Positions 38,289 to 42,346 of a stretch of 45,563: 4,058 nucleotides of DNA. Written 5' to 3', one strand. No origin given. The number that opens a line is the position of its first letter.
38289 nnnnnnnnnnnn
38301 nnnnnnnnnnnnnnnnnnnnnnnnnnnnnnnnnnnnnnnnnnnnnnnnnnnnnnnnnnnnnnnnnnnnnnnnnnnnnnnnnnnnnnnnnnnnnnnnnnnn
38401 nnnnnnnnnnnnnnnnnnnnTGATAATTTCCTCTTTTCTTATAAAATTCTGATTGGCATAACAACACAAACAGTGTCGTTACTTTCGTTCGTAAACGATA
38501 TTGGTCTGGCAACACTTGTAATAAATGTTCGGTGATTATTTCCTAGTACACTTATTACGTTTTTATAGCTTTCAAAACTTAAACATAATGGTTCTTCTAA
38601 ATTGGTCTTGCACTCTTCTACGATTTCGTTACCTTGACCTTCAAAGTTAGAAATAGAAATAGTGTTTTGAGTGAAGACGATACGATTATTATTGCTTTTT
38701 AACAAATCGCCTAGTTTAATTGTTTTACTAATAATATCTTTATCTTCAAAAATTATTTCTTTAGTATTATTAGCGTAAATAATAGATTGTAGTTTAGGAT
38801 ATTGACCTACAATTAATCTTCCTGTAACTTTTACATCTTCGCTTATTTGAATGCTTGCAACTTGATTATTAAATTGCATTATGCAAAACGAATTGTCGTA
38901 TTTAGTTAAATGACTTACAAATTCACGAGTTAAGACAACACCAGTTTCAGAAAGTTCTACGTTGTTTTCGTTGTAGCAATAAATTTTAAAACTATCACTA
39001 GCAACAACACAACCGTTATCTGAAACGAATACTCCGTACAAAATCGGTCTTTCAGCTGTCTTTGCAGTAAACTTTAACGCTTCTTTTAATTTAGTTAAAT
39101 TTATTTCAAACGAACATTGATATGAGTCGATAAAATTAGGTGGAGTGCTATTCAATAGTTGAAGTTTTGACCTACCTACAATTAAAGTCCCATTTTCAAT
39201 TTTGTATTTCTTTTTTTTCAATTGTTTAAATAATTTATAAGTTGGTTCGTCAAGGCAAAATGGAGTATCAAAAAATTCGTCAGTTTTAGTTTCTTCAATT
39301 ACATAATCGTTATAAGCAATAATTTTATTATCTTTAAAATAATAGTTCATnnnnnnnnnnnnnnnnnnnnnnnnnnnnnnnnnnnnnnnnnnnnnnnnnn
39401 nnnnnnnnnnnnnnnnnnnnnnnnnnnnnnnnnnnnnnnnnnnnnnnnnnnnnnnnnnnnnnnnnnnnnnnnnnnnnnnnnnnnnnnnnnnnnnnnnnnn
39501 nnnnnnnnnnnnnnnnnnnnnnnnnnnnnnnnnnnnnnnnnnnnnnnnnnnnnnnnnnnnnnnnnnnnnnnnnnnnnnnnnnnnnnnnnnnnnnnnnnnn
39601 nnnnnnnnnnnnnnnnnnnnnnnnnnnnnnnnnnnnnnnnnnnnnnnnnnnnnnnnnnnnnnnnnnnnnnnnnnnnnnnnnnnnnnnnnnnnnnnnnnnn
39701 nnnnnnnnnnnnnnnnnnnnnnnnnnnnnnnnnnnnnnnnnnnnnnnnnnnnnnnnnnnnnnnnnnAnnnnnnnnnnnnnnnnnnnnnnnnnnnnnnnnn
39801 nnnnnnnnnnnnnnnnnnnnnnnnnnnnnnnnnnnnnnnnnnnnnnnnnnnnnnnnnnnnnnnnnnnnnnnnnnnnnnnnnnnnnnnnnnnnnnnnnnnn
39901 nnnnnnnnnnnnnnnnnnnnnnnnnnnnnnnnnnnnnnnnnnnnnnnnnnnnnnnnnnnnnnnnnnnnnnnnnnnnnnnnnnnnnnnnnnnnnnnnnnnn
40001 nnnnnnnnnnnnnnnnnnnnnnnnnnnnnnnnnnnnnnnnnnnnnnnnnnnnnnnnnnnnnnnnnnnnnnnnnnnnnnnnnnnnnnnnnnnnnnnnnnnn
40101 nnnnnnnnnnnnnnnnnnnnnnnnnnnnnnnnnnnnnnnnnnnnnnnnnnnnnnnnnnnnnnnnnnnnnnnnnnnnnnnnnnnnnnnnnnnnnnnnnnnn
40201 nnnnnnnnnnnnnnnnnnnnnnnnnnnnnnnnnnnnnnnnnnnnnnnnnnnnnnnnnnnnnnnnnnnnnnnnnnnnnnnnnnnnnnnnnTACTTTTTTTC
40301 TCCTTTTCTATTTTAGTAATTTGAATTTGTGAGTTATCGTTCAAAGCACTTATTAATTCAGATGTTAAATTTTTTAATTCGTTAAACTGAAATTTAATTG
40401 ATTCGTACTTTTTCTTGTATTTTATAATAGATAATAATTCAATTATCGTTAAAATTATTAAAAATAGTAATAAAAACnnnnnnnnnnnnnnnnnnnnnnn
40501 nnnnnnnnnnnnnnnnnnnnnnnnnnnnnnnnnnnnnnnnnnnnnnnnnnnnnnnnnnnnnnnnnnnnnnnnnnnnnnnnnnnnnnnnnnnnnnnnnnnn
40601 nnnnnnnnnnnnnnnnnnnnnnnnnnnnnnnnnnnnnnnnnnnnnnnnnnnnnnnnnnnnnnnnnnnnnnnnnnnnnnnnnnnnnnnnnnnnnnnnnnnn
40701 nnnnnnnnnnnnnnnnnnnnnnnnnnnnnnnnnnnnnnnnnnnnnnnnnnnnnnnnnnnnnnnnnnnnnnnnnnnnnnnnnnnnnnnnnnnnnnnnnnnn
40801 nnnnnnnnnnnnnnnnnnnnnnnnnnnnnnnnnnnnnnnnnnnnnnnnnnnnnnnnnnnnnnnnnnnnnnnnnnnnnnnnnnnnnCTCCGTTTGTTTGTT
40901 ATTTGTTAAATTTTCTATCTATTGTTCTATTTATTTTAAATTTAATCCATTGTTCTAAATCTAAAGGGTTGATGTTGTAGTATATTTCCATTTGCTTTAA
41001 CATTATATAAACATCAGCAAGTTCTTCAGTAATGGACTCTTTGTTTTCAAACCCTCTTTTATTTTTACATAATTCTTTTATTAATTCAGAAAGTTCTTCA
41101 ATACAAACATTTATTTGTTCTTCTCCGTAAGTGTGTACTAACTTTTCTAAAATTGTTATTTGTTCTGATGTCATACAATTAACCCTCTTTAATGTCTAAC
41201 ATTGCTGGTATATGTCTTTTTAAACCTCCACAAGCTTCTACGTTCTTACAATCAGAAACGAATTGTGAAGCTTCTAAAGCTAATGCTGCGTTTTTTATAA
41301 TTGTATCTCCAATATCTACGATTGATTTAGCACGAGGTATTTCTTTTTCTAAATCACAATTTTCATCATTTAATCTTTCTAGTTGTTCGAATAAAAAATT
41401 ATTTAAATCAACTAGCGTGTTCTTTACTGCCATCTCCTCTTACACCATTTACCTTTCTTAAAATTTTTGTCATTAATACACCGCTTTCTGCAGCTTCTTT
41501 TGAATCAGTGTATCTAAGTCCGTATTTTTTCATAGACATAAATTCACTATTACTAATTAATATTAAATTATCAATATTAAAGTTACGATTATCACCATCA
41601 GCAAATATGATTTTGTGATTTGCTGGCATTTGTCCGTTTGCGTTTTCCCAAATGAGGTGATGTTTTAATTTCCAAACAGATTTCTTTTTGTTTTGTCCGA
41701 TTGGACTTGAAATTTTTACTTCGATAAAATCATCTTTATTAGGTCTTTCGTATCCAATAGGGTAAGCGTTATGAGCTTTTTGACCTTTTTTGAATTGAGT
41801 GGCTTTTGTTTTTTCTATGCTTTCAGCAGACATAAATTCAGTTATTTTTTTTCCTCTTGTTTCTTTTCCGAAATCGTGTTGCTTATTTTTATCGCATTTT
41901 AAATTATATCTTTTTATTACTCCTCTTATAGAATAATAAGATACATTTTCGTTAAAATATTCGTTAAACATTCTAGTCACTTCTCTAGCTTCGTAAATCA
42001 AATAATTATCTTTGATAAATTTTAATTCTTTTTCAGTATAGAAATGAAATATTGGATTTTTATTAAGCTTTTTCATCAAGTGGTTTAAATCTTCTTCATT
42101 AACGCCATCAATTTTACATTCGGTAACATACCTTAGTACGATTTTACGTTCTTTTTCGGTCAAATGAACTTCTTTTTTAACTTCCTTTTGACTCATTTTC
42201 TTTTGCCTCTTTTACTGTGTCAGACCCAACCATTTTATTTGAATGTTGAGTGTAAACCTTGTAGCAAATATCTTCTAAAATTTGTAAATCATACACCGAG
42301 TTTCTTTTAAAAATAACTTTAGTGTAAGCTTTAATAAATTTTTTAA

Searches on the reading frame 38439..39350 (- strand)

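Call 9: search_protein_families(library=phrogs, proteins=[window:38439-39350:-], max_evalue=0.001)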
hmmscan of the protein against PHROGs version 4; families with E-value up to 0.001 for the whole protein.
window:38439-39350:- (303 aa): 3 families
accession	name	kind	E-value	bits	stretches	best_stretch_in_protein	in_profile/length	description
phrog_947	-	DNA, RNA and nucleotide metabolism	1.8e-14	54.5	1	62-302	108-365/368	DNA polymerase processivity factor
phrog_6615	-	DNA, RNA and nucleotide metabolism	1.5e-08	35.5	0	89-123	11-45/214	DNA polymerase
phrog_3007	-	DNA, RNA and nucleotide metabolism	2.1e-08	35.2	1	81-223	3-153/190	RusA-like Holliday junction resolvase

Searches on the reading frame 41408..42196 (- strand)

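Call 9: search_protein_families(library=phrogs, proteins=[window:41408-42196:-], max_evalue=0.001)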
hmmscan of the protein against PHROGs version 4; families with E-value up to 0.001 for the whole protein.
window:41408-42196:- (262 aa): 3 families
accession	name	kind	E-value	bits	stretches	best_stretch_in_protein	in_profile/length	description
phrog_1891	-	DNA, RNA and nucleotide metabolism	2.4e-47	162.5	1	39-258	38-246/255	HNH endonuclease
phrog_959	-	DNA, RNA and nucleotide metabolism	1.8e-05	25.5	1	170-236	52-119/138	HNH endonuclease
phrog_15471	-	DNA, RNA and nucleotide metabolism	9.4e-05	23.3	1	170-221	26-78/183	HNH endonuclease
